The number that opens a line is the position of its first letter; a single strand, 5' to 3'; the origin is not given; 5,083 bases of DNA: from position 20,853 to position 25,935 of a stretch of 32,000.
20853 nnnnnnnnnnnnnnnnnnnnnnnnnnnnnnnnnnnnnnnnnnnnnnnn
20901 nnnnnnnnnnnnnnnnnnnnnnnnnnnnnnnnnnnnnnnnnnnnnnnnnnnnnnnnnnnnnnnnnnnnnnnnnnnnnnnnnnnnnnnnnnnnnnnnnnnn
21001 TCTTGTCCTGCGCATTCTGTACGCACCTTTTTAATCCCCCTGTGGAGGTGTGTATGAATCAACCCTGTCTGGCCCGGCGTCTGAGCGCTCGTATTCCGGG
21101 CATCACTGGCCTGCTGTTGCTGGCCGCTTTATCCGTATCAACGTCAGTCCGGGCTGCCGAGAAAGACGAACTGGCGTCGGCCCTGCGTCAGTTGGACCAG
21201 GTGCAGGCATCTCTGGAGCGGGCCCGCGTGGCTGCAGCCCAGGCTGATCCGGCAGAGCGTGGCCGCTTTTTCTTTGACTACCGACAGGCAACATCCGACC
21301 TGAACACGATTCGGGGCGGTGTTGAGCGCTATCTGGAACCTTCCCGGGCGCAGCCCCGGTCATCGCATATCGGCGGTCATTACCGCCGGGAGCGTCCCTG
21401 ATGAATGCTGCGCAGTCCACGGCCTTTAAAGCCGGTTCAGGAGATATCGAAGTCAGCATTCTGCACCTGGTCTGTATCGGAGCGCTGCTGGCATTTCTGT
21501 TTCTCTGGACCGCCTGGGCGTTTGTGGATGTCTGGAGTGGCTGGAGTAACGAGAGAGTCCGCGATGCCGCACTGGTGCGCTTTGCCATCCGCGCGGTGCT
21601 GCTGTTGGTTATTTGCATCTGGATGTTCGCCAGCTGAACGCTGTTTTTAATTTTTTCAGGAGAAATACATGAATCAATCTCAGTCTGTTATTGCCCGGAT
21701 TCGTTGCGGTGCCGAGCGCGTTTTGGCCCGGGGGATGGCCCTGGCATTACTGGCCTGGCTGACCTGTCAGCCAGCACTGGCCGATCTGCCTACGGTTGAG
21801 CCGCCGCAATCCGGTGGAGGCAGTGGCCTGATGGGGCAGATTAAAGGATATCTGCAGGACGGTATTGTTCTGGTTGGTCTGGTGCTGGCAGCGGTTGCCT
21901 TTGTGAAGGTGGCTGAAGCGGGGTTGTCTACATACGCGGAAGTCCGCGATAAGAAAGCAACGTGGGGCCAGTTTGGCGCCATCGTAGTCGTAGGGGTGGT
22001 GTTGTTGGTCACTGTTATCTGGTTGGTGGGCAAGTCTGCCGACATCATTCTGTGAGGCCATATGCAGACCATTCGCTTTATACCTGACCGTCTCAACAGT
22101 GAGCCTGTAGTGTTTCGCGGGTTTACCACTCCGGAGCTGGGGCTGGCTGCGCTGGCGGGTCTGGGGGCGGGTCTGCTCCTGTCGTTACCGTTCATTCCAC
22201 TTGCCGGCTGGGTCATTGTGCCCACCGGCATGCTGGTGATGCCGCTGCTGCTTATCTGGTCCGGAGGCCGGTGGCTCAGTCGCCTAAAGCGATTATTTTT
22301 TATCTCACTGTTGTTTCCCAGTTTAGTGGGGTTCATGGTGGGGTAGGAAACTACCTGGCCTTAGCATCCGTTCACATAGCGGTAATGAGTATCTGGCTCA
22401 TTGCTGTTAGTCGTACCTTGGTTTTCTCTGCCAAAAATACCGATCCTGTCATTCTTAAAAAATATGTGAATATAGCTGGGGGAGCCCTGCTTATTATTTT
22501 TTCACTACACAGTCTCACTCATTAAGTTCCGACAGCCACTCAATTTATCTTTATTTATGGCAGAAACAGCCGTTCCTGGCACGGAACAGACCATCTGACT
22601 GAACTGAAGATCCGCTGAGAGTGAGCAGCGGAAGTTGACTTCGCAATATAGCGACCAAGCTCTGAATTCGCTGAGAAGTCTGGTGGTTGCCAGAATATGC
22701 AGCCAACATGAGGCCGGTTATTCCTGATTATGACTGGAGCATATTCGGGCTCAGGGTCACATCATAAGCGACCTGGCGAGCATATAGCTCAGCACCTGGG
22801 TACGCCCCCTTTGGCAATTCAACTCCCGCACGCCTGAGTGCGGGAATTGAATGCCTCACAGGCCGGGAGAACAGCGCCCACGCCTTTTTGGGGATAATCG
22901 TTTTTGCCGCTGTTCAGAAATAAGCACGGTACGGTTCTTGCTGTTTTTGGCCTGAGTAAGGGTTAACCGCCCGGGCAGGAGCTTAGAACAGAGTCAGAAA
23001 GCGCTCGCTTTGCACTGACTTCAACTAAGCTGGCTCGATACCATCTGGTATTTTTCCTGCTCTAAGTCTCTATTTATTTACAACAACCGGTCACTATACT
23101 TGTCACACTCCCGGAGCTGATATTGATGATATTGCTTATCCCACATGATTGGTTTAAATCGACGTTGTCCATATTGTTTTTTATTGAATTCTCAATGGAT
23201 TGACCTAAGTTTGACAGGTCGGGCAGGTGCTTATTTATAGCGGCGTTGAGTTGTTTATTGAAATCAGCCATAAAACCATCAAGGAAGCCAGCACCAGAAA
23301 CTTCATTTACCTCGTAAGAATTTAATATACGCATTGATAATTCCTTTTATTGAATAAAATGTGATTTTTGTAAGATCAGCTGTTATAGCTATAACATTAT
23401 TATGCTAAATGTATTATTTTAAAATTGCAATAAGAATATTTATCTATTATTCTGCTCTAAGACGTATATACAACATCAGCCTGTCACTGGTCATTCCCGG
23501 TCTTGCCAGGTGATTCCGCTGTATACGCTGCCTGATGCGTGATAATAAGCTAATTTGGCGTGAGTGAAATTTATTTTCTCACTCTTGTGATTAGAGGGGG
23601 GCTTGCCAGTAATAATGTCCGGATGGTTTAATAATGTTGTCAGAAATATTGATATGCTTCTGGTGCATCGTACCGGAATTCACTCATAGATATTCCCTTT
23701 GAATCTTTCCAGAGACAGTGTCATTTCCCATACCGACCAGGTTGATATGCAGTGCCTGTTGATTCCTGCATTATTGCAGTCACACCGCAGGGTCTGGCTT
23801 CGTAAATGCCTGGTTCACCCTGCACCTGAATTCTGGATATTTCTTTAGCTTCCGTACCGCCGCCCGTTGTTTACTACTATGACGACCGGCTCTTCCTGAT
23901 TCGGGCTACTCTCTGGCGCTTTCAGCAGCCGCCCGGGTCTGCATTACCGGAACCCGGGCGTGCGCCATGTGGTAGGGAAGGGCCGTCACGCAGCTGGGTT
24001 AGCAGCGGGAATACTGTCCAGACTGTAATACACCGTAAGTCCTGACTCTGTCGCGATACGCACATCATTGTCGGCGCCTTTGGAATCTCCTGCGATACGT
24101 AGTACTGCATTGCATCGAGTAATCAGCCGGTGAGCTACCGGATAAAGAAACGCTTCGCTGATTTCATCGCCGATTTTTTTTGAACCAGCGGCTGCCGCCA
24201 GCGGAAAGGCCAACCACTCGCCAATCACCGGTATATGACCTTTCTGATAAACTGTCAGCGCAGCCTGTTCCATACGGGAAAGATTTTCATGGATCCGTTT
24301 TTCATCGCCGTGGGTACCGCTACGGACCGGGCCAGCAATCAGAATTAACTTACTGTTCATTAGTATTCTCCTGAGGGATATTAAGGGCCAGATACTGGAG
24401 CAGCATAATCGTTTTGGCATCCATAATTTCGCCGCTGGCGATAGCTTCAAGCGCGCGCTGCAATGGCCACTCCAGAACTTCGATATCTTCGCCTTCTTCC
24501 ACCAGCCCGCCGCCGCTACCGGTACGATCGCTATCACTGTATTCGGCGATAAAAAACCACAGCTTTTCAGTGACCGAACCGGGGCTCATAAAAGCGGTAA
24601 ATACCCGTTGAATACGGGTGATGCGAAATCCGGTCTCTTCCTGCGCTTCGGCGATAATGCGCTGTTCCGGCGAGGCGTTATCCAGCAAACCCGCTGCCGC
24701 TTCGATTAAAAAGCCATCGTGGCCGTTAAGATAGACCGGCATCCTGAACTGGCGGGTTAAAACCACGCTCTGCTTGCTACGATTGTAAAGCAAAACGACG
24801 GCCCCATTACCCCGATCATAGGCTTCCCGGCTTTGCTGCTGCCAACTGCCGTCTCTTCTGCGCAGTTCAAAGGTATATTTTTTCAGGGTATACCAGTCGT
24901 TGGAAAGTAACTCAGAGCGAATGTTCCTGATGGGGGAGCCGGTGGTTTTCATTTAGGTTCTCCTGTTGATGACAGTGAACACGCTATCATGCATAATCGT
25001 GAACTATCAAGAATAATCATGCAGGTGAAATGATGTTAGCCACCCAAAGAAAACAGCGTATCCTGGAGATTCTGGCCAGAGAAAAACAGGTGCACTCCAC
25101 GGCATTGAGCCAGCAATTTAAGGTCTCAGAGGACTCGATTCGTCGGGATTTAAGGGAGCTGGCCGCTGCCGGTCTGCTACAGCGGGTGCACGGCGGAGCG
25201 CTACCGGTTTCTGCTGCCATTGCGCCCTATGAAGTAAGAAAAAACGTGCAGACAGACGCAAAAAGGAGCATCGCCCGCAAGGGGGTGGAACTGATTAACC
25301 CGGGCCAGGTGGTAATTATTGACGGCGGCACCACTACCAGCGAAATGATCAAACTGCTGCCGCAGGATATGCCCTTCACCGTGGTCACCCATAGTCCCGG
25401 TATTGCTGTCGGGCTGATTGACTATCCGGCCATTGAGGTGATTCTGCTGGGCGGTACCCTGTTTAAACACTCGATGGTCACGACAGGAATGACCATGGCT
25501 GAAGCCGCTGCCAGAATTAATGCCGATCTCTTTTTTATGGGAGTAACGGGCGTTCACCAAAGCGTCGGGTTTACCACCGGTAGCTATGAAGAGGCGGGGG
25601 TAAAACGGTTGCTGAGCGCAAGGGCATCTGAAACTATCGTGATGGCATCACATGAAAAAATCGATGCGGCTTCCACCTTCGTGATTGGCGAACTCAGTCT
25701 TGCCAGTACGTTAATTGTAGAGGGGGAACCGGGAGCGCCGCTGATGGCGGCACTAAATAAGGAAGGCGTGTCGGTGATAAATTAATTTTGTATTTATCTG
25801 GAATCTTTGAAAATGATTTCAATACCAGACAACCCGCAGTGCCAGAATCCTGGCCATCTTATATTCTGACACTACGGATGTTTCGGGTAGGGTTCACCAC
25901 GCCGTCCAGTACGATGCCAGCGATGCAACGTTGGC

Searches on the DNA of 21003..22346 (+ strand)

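Call 80: search_dna_similar(query=window:21003-22346:+, collection=plasmids, mode=distant, max_rows=8)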
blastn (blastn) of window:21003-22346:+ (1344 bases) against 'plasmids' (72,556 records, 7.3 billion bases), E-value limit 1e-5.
Records with a match: 28; places in all: 29; records where one place covers at least 80% of the query: 11.
Best place of each record, by identity: 60-80% 28.
By first word of the organism name: Pantoea 13; Klebsiella 7; Salmonella 2; Erwinia 2; Duffyella 2; Citrobacter 1; Serratia 1.
By predicted mobility (MOB-suite, as given by PLSDB): non-mobilizable 18; conjugative 10.
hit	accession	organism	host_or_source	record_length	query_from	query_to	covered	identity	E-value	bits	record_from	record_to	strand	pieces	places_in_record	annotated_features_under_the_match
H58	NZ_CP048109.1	Klebsiella michiganensis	Bactrocera dorsalis,cell culture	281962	6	1289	96%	74.8%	0e+0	834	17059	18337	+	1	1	TIGR03758 family integrating conjugative element protein | TIGR03750 family conjugal transfer protein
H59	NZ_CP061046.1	Salmonella enterica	bacterial culture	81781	6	1289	96%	74.4%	0e+0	823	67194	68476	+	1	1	TIGR03745 family integrating conjugative element membrane protein | RAQPRD family integrative conjugative element protein | TIGR03758 family integrating conjugative element protein | TIGR03750 family conjugal transfer protein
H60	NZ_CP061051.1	Salmonella enterica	bacterial culture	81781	6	1289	96%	74.4%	0e+0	823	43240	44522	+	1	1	TIGR03745 family integrating conjugative element membrane protein | RAQPRD family integrative conjugative element protein | TIGR03758 family integrating conjugative element protein | TIGR03750 family conjugal transfer protein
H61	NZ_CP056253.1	Citrobacter sp. RHBSTW-00903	culture,Wastewater influent sample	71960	9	1272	94%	73.6%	0e+0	742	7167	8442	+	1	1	TIGR03745 family integrating conjugative element membrane protein | RAQPRD family integrative conjugative element protein | TIGR03758 family integrating conjugative element protein | TIGR03750 family conjugal transfer protein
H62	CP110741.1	Klebsiella pneumoniae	Homo sapiens,urine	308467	9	1272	94%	73.2%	0e+0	721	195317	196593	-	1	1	TIGR03745 family integrating conjugative element membrane protein | RAQPRD family integrative conjugative element protein | TIGR03758 family integrating conjugative element protein | TIGR03750 family conjugal transfer protein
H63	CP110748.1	Klebsiella pneumoniae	Homo sapiens,urine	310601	9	1272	94%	73.2%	0e+0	721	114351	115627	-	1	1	TIGR03745 family integrating conjugative element membrane protein | RAQPRD family integrative conjugative element protein | TIGR03758 family integrating conjugative element protein | TIGR03750 family conjugal transfer protein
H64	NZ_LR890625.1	Klebsiella pneumoniae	Homo sapiens,urine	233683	9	1272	94%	73.2%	0e+0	721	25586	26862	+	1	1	TIGR03745 family integrating conjugative element membrane protein | RAQPRD family integrative conjugative element protein | TIGR03758 family integrating conjugative element protein | TIGR03750 family conjugal transfer protein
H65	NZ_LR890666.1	Klebsiella pneumoniae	Homo sapiens,urine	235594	9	1272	94%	73.2%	0e+0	721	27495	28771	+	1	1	TIGR03745 family integrating conjugative element membrane protein | RAQPRD family integrative conjugative element protein | TIGR03758 family integrating conjugative element protein | TIGR03750 family conjugal transfer protein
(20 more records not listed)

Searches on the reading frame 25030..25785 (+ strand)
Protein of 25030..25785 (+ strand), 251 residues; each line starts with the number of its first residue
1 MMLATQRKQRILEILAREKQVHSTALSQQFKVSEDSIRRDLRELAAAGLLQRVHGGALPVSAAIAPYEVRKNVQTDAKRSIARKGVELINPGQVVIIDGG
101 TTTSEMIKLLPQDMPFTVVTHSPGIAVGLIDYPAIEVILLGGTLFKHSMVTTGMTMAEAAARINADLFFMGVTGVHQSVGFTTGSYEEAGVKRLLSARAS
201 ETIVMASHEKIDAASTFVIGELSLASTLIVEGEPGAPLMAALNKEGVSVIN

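Call 13: search_protein_families(library=ncbifam, proteins=[window:25030-25785:+], max_evalue=0.01)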
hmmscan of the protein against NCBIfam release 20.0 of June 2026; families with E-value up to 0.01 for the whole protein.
window:25030-25785:+ (251 aa): 21 families
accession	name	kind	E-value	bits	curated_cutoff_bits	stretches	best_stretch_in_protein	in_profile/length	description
NF041397.1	TranRegGlpR_Halo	equivalog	1.7e-54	185.1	300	1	2-250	1-250/253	HTH-type transcriptional regulator GlpR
NF040755.1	AgaR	equivalog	1.6e-41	142.1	260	1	3-250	3-254/256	transcriptional repressor AgaR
NF007316.0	PRK09802.1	equivalog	1.2e-35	123.1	351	1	5-250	16-265/269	DeoR family transcriptional regulator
NF007753.1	PRK10434.1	equivalog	9.8e-31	107.2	350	1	3-250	2-251/253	glucitol operon DNA-binding transcriptional repressor SrlR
NF008154.0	PRK10906.1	equivalog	4.1e-30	104.9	331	1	3-247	2-247/252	DeoR/GlpR family transcriptional regulator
NF007720.0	PRK10411.1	equivalog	3.9e-29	101.7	259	1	5-232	3-233/243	L-fucose operon activator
NF007961.0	PRK10681.1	equivalog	8.7e-28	97.4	244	1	6-249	7-250/252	DNA-binding transcriptional repressor DeoR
NF040887.2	trans_reg_YciT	exception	3.9e-24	85.6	450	1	6-248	3-242/246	DNA-binding transcriptional regulator YciT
NF040890.1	trans_reg_YgbI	equivalog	8e-24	84.5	400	1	2-250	1-250/253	DNA-binding transcriptional repressor YgbI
NF010034.0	PRK13509.1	equivalog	1.4e-22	80.3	244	1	3-250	2-249/251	HTH-type transcriptional regulator UlaR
TIGR02702.1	SufR_cyano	equivalog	7.5e-05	22.5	178.8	1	7-52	2-47/208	iron-sulfur cluster biosynthesis transcriptional regulator SufR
NF033788.1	HTH_metalloreg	subfamily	0.00031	20.5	55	1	2-54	7-59/77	metalloregulator ArsR/SmtB family transcription factor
NF040939.2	trans_reg_lrs14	equivalog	0.00097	19.2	90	1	11-53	26-69/103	Lrs14 family HTH-type transcriptional regulator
NF040947.1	trans_reg_LysM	equivalog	0.001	18.8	180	1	8-53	5-50/136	HTH-type transcriptional regulator LysM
NF053606.1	Sta1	subfamily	0.0015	18.6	80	1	6-53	20-67/100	Sta1 family transcriptional regulator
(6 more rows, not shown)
